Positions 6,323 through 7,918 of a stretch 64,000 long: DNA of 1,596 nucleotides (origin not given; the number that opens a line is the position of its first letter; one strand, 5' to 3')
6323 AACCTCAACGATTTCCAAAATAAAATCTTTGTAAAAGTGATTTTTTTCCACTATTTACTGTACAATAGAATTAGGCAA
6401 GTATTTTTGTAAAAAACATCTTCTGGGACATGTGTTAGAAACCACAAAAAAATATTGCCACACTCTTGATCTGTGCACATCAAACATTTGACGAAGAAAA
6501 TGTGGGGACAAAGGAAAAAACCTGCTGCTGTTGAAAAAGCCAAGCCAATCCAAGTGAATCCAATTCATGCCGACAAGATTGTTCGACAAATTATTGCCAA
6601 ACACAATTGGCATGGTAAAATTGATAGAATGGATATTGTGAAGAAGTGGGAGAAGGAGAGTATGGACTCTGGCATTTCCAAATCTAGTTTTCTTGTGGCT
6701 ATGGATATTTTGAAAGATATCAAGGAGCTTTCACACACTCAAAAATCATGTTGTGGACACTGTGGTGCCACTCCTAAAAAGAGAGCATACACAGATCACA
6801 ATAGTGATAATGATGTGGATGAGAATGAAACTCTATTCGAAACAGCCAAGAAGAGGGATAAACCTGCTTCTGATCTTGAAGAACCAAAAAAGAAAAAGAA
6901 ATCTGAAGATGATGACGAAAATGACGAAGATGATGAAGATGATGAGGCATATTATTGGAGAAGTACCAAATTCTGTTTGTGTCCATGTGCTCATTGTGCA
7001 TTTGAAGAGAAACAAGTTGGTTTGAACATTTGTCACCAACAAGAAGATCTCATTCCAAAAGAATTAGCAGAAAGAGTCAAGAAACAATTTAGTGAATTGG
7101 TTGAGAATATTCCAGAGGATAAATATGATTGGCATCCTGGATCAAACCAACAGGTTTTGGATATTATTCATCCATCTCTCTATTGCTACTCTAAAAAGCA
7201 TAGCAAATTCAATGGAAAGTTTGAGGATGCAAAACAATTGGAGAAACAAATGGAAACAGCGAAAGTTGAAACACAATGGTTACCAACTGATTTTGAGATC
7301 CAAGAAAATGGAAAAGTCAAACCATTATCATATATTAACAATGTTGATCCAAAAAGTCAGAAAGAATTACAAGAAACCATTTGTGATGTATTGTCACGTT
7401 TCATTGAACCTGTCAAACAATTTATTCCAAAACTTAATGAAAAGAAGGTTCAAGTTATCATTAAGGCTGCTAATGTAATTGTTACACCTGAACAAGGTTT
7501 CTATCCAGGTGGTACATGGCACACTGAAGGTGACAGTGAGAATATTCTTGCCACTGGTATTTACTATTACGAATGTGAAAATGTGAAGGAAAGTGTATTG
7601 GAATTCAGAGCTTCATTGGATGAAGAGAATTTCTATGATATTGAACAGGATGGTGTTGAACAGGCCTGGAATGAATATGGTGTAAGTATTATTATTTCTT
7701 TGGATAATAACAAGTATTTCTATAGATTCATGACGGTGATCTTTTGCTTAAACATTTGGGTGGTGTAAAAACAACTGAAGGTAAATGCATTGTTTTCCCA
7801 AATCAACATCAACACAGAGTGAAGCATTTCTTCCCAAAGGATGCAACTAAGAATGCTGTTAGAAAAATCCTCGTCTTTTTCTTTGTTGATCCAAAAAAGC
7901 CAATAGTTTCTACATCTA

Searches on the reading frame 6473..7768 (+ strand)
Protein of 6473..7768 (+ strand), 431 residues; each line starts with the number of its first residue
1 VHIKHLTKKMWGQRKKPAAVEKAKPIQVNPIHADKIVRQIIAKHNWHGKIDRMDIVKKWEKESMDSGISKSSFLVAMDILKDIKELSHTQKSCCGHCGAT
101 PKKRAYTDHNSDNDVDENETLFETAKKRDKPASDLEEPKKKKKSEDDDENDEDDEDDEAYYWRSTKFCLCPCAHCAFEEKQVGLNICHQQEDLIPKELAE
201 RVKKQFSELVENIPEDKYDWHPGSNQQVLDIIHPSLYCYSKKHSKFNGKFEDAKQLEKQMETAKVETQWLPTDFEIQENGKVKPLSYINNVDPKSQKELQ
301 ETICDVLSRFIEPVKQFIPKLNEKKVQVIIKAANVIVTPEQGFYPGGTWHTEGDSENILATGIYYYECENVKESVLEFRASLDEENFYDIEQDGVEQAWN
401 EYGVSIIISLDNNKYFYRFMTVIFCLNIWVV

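Call 11: search_protein_families(library=pfam, proteins=[window:6473-7768:+], max_evalue=0.001)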
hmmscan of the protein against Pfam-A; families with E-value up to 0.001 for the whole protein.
window:6473-7768:+ (431 aa): 1 family
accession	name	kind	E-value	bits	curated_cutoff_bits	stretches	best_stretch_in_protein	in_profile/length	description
PF14033.12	DUF4246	-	2.8e-43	149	26.7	2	190-316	36-170/401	Protein of unknown function (DUF4246)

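Call 47: search_protein_families(library=ncbifam, proteins=[window:6473-7768:+], max_evalue=0.001)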
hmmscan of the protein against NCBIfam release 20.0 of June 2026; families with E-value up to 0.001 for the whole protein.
window:6473-7768:+ (431 aa): 0 families
